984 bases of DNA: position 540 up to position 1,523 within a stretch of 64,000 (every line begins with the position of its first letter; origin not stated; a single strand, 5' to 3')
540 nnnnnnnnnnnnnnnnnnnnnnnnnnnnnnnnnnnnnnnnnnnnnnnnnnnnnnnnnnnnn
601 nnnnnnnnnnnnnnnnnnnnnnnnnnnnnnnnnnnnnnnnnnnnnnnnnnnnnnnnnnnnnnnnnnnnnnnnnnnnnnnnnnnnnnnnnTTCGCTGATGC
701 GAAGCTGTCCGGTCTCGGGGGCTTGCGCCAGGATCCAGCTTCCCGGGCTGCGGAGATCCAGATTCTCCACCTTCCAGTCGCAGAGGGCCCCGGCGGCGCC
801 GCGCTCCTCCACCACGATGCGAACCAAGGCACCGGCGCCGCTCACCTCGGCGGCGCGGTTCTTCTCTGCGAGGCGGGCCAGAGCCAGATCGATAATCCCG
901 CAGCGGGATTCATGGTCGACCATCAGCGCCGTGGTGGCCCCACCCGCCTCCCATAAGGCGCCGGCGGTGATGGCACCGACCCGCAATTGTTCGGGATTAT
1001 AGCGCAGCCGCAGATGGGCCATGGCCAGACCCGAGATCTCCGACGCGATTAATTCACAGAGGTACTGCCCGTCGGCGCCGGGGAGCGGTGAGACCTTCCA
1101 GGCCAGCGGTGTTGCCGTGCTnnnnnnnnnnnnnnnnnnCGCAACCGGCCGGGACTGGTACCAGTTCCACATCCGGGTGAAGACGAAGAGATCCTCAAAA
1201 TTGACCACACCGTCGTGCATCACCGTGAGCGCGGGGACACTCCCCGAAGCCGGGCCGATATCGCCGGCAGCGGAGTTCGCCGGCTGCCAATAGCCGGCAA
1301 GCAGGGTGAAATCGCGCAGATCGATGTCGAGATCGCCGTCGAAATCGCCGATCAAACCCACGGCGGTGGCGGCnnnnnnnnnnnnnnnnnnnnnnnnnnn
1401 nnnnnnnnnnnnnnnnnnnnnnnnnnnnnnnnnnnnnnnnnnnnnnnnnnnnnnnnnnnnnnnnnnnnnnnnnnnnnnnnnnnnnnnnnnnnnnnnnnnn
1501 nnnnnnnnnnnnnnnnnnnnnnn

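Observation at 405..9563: Three-gene cohesin-dockerin surface-display module in a diderm bacterium, with no cellulase domains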

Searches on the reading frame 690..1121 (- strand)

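Call 18: search_protein_families(library=pfam, proteins=[window:690-1121:-], max_evalue=10)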
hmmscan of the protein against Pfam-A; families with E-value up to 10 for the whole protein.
seq(144 aa): 1 family
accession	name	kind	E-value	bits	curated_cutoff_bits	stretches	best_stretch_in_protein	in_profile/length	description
PF14859.11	Colicin_M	-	0.17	11.4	27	1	88-117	23-52/281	Colicin M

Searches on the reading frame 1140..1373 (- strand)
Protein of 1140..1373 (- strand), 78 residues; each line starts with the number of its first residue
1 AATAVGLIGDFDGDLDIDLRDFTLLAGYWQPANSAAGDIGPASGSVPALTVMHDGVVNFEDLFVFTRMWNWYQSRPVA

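Call 18: search_protein_families(library=pfam, proteins=[window:1140-1373:-], max_evalue=10)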
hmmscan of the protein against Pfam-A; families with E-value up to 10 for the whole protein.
seq(78 aa): 1 family
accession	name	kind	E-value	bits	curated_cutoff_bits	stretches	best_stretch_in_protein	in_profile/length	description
PF00404.24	Dockerin_1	-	0.0071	17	22.9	1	9-61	2-48/57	Dockerin type I domain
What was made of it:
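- On Dockerin type I (Pfam PF00404): PF00404 scores 17 bits against 22.9 on the isolated segment (call 18).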

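Call 44: search_solved_structures(query=A3, max_evalue=10, show_alignments=3)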
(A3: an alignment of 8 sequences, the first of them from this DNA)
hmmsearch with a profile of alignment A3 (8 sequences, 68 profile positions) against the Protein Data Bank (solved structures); distinct sequences matched with E-value up to 10: 17.
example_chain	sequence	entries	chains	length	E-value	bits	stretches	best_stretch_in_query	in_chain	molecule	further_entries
5az0_A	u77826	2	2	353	0.036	17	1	45-68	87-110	Uncharacterized protein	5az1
5nrm_B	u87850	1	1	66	0.047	16.7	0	4-23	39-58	DocCel5: Type I dockerin repeat domain from A. cellulolyticus family 5 endoglucanase WP_01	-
5nrk_B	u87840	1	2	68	0.051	16.5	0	4-23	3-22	DocCel5: Type I dockerin repeat domain from A. cellulolyticus family 5 endoglucanase WP_01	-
2vn5_B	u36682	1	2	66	0.087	15.8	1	3-30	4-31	ENDOGLUCANASE A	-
5z6t_A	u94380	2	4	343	0.088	15.8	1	46-68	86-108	NAD(P)H-dependent D-xylose reductase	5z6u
2vn6_B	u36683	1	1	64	0.091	15.7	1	3-30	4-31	ENDOGLUCANASE A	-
9gvb_B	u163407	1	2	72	0.12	15.4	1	2-28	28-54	Group 2 dockerin from R. flavefaciens FD-1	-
2y3n_B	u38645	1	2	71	0.16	14.9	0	4-30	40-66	CELLULOSOMAL FAMILY-48 PROCESSIVE GLYCOSIDE HYDROLASE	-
2ccl_B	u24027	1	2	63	0.17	14.9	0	2-21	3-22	ENDO-1,4-BETA-XYLANASE Y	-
4fl4_A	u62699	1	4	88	0.54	13.3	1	3-62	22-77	Glycoside hydrolase family 9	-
6kgc_B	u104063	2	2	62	0.91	12.5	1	2-25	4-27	And cellulose-binding endoglucanase family 9 CelL ortholog dockerin domain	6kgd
5lxv_B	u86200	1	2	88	0.95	12.5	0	2-21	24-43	Carbohydrate-binding protein WP_009985128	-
1mzr_A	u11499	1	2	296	1.1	12.3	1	47-65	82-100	2,5-diketo-D-gluconate reductase A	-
1ohz_B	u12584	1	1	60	1.2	12.2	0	3-23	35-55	ENDO-1,4-BETA-XYLANASE Y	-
7w1x_A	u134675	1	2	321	1.3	12.1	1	48-68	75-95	AKR4-1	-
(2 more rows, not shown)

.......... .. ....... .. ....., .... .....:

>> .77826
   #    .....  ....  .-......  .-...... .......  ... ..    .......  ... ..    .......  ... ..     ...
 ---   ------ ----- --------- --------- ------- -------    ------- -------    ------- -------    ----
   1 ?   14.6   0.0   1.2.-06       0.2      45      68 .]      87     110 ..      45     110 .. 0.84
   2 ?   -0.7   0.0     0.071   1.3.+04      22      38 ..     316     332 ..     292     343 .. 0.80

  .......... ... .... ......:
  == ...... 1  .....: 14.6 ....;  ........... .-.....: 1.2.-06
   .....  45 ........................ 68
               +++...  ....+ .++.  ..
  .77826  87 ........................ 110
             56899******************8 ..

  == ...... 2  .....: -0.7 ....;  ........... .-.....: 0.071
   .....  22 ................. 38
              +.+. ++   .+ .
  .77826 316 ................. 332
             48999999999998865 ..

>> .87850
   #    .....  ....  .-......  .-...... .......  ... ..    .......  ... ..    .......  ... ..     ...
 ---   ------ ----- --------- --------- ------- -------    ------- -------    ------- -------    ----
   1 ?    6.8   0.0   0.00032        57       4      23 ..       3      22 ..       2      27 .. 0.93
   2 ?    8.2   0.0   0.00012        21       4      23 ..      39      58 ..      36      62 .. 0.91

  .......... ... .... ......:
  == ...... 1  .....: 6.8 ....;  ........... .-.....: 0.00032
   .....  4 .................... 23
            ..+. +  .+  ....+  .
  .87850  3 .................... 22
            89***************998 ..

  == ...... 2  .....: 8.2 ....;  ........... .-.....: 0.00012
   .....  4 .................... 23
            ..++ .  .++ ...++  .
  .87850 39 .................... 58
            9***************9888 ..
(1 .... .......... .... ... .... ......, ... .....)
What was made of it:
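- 1155..1358 (-): Dockerin-like module (aa 2122-2189). The first loop is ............. The second loop is GD-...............-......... It ends in the helix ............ 10 of 17 weak PDB sequence hits are dockerins (call 44).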

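Call 45: find_related_loci(query=A3, collection=genome_contigs, flank=10000)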
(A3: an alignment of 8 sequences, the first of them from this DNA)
Query A3 (68 aa) in genome_contigs; peptide patterns used: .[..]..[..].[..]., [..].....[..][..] (x = any residue, [..] = any of these).
143 stretches matched a pattern; 48 encode a relative of the query (tblastn E <= 1e-3); 48 distinct loci.
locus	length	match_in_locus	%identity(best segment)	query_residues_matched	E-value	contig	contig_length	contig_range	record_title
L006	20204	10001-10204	91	1-68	2e-40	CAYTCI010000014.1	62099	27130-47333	MAG TPA_asm: uncultured Cytophagia bacterium isolate SRP220891_co4_34 genome assembly, contig: NODE_681_length_62099_cov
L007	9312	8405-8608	87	1-68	2e-39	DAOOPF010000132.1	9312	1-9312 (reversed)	MAG TPA_asm: bacterium isolate AMR_MDS_2604 NODE_9186_length_9312_cov_12.642001, whole genome shotgun sequence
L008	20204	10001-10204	90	1-68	8e-39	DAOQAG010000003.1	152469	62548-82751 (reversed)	MAG TPA_asm: bacterium isolate AMR_MDS_1268 NODE_37_length_152469_cov_10.015143, whole genome shotgun sequence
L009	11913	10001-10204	85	1-68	8e-39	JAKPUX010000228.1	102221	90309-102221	MAG: bacterium isolate USPA_maxbin.129 k141_9209, whole genome shotgun sequence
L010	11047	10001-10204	79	1-68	3e-35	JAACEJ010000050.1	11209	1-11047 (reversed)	MAG: Actinomycetota bacterium isolate OTbin.62 scaffold_2332, whole genome shotgun sequence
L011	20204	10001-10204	75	1-68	4e-33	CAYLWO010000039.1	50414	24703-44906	MAG TPA_asm: uncultured Cytophagia bacterium isolate binchicken_co66_61 genome assembly, contig: NODE_1231_length_50414_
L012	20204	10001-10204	76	1-68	2e-33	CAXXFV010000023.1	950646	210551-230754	MAG: bacterium isolate e055f79f-11b1-469d-a678-3d38a7c05fec genome assembly, contig: contig_23, whole genome shotgun seq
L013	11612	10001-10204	69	1-68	5e-32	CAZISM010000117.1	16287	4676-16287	MAG TPA_asm: uncultured Cytophagia bacterium isolate binchicken_co66_257 genome assembly, contig: NODE_5596_length_16287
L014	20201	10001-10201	73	2-68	5e-31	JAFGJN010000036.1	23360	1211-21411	MAG: candidate division KSB1 bacterium isolate Zod_Metabat.28 k87_1127254, whole genome shotgun sequence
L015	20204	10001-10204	71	1-68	7e-31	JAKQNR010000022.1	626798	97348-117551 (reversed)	MAG: bacterium isolate USDV_metabat.161 k141_404148, whole genome shotgun sequence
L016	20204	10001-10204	69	1-68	1e-30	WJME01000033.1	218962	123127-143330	MAG: candidate division KSB1 bacterium isolate Bin_228 k141_459881, whole genome shotgun sequence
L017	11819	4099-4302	68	1-68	2e-30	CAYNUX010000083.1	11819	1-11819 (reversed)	MAG TPA_asm: uncultured Cytophagia bacterium isolate binchicken_co8_151 genome assembly, contig: NODE_10247_length_11819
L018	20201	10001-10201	72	2-68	2e-30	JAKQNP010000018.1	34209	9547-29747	MAG: bacterium isolate USDV_metabat.15 k141_1003578, whole genome shotgun sequence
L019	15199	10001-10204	69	1-68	2e-30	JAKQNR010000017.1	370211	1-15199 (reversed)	MAG: bacterium isolate USDV_metabat.161 k141_1865548, whole genome shotgun sequence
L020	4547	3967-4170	69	1-68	4e-30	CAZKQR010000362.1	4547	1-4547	MAG TPA_asm: uncultured Cytophagia bacterium isolate binchicken_co66_201 genome assembly, contig: NODE_26504_length_4547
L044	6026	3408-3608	61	2-68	1e-24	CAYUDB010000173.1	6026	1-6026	MAG TPA_asm: uncultured bacterium isolate SRP220891_co1_1 genome assembly, contig: NODE_26209_length_6026_cov_6.725004,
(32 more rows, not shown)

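Call 77: search_protein_families(library=pfam, proteins=[L044:909-4259:+, L016:6965-10939:+, L015:5915-10945:+, L014:5114-10939:+, L011:1025-10951:+], max_evalue=0.0001)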
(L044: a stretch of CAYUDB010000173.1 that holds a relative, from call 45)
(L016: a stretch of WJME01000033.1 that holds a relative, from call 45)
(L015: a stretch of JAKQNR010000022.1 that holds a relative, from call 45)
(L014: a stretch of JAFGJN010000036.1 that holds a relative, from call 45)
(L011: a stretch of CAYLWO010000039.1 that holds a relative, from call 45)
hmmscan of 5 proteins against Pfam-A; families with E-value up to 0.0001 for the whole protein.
L044:909-4259:+ (1117 aa): 4 families
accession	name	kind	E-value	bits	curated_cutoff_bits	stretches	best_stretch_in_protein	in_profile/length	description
PF25106.1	VWA_4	-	1.3e-11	44.8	27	1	469-580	4-112/169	von Willebrand factor A domain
PF00092.34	VWA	-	8.4e-09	36.3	23.8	1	466-613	1-148/174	von Willebrand factor type A domain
PF13860.13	FlgD_ig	-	6.6e-08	32.9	27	1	1057-1105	23-76/79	FlgD Ig-like domain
PF18962.6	Por_Secre_tail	-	2.3e-05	25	27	1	1040-1112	3-72/75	Secretion system C-terminal sorting domain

L016:6965-10939:+ (1325 aa): 7 families
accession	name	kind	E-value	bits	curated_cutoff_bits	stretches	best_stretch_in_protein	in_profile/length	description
PF25106.1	VWA_4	-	2.5e-31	108.9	27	2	365-524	2-167/169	von Willebrand factor A domain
PF00092.34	VWA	-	2.1e-21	77.4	23.8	2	654-806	1-153/174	von Willebrand factor type A domain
PF13519.12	VWA_2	-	3.5e-17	63.4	27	2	655-759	1-106/107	von Willebrand factor type A domain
PF00963.24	Cohesin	-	2.3e-12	47.7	24.1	1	886-983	12-114/139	Cohesin domain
PF13860.13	FlgD_ig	-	1.7e-09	38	27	1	1250-1312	12-75/79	FlgD Ig-like domain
PF00362.24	Integrin_beta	-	6.4e-07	29.8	24.8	0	706-781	88-167/248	Integrin beta chain VWA domain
PF18962.6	Por_Secre_tail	-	1.7e-06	28.6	27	1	1242-1320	2-72/75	Secretion system C-terminal sorting domain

L015:5915-10945:+ (1677 aa): 7 families
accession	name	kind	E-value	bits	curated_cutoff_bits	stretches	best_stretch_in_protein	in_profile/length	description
PF00963.24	Cohesin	-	2.4e-12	47.7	24.1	1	1225-1348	7-132/139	Cohesin domain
PF04151.21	PPC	-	5.2e-12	46.9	25.9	0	462-528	2-70/70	Bacterial pre-peptidase C-terminal domain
PF14870.12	PSII_BNR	-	1.4e-10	41.4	27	1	192-278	8-98/303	Photosynthesis system II assembly factor YCF48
PF18962.6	Por_Secre_tail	-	1.6e-08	35.2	27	0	1594-1672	2-72/75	Secretion system C-terminal sorting domain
PF15902.12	Sortilin-Vps10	-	6.1e-08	32.3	33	0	183-279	3-114/446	Sortilin, neurotensin receptor 3,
PF13860.13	FlgD_ig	-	1.7e-06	28.3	27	1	1605-1664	13-75/79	FlgD Ig-like domain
PF13519.12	VWA_2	-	3.4e-05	24.9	27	1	997-1101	1-105/107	von Willebrand factor type A domain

L014:5114-10939:+ (1942 aa): 7 families
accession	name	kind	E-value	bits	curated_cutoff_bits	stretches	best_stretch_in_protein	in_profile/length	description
PF14870.12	PSII_BNR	-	1.2e-11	44.9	27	1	197-285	8-100/303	Photosynthesis system II assembly factor YCF48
PF04151.21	PPC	-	1.6e-09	38.9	25.9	0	603-663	4-67/70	Bacterial pre-peptidase C-terminal domain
PF13860.13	FlgD_ig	-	7.2e-09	36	27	1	1868-1929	13-75/79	FlgD Ig-like domain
PF18962.6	Por_Secre_tail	-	2.7e-08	34.4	27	0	1859-1937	2-72/75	Secretion system C-terminal sorting domain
PF13519.12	VWA_2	-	1e-05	26.5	27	1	1262-1367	1-105/107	von Willebrand factor type A domain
PF00092.34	VWA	-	4.3e-05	24.3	23.8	1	1261-1403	1-138/174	von Willebrand factor type A domain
PF15902.12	Sortilin-Vps10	-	6.5e-05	22.3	33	0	44-110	3-61/446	Sortilin, neurotensin receptor 3,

L011:1025-10951:+ (3309 aa): 15 families
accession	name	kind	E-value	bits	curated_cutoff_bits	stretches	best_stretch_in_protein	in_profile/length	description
PF14870.12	PSII_BNR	-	4e-43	148.2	27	6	1500-1773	20-302/303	Photosynthesis system II assembly factor YCF48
PF25106.1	VWA_4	-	7e-43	146.5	27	3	1949-2109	2-167/169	von Willebrand factor A domain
PF00092.34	VWA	-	1.2e-27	97.7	23.8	3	2633-2774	1-138/174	von Willebrand factor type A domain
PF13519.12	VWA_2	-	1.2e-24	87.4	27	3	2634-2738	1-106/107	von Willebrand factor type A domain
PF13360.13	PQQ_2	-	4e-23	82.7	27.6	2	61-217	30-191/233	Outer membrane protein assembly factor BamB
PF13570.13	Beta-prop_ACSF4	-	2.4e-13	50.6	133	1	64-315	103-327/329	Beta-alanine-activating enzyme, beta-propeller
PF00963.24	Cohesin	-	7.9e-12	46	24.1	1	2858-2963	4-113/139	Cohesin domain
PF18911.6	PKD_4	-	1.2e-09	38.5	27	1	1416-1479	23-84/85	PKD domain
PF00362.24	Integrin_beta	-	3.7e-09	37.1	24.8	0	2685-2749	88-156/248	Integrin beta chain VWA domain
PF13860.13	FlgD_ig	-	1.4e-08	35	27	1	3245-3296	24-75/79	FlgD Ig-like domain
PF13715.12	CarbopepD_reg_2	-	2.8e-07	30.9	32.2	0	1157-1198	1-44/88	CarboxypepD_reg-like domain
PF13620.12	CarboxypepD_reg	-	2.9e-07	31.2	32.3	1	1157-1199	2-49/82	Carboxypeptidase regulatory-like domain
PF00801.26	PKD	-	4.1e-07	30.3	23.5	1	1425-1473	27-75/80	PKD domain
PF00041.27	fn3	-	4.4e-07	30.5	25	0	1782-1867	2-82/84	Fibronectin type III domain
PF11265.14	Med25_VWA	-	2.1e-06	28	21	0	1997-2090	72-175/213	Mediator complex subunit 25 von Willebrand factor type A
